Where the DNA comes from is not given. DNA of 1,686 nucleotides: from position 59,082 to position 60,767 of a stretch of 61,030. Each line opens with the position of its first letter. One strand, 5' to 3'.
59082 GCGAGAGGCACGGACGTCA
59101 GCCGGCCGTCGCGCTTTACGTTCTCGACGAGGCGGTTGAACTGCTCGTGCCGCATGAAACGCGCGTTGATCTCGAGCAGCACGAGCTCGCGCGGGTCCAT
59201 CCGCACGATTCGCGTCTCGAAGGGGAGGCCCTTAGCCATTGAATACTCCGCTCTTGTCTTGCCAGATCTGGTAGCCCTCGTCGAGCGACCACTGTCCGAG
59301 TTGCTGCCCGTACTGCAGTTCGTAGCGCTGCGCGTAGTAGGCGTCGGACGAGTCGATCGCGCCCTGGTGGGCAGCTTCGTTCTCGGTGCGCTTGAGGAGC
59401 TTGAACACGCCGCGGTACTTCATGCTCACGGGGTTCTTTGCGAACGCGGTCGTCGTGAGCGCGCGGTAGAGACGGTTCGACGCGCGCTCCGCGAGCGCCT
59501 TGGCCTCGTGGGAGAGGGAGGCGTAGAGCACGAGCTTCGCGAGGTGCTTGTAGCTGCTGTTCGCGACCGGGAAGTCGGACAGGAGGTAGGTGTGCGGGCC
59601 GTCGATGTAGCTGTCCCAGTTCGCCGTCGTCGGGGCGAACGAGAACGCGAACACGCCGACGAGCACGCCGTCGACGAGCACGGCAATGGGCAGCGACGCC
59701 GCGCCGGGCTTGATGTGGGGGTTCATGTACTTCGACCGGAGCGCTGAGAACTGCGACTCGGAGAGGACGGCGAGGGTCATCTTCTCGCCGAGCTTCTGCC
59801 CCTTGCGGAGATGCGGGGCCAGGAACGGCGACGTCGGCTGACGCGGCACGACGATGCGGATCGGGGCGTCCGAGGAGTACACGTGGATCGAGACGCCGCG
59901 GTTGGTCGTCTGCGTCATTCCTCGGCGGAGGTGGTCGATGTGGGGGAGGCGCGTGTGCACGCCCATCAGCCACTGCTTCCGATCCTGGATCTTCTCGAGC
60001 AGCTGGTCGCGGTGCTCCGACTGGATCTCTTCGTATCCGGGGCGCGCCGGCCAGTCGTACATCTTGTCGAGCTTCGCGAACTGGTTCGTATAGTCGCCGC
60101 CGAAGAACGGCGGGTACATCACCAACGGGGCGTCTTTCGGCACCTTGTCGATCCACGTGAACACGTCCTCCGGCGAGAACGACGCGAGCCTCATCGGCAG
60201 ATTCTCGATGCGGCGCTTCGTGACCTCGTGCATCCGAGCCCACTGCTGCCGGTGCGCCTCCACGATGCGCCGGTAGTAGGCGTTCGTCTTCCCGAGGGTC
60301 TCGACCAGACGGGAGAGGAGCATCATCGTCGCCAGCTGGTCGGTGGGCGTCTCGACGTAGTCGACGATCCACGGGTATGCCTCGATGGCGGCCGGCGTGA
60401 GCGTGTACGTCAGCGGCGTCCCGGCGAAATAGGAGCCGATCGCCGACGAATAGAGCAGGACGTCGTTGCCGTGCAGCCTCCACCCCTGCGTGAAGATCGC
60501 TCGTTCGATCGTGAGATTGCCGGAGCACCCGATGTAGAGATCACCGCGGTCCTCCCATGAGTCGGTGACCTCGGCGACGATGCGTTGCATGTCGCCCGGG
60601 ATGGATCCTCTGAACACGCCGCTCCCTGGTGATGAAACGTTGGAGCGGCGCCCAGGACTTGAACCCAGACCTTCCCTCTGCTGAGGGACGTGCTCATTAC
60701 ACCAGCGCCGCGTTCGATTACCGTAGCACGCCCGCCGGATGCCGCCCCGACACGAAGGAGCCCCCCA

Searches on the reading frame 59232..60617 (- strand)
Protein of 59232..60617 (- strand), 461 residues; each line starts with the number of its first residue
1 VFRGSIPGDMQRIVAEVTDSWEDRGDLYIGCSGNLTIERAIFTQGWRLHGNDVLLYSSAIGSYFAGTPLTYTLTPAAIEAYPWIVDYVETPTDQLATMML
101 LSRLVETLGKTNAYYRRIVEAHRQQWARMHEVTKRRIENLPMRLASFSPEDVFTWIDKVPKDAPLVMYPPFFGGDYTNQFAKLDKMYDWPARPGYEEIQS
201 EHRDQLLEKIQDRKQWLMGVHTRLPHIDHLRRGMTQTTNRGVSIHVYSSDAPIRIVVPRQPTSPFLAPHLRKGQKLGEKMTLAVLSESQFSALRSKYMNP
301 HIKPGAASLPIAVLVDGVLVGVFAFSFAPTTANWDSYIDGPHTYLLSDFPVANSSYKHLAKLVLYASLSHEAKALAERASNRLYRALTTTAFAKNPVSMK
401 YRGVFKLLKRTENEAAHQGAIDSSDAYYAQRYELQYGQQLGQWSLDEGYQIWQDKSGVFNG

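Call 71: search_protein_families(library=pfam, max_evalue=0.001, proteins=[window:59232-60617:-])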
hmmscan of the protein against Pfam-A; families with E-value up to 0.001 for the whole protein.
window:59232-60617:- (461 aa): 2 families
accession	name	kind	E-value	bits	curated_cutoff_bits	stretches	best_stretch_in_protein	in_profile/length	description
PF22555.1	DAM-like-phage1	-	2.6e-78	263.5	27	1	2-269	1-273/274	Phage DNA Adenine Methylase-like domain 1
PF22559.2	GNAT-phage-like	-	3.9e-47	160.5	27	1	278-456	2-163/164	Phage GNAT-like domain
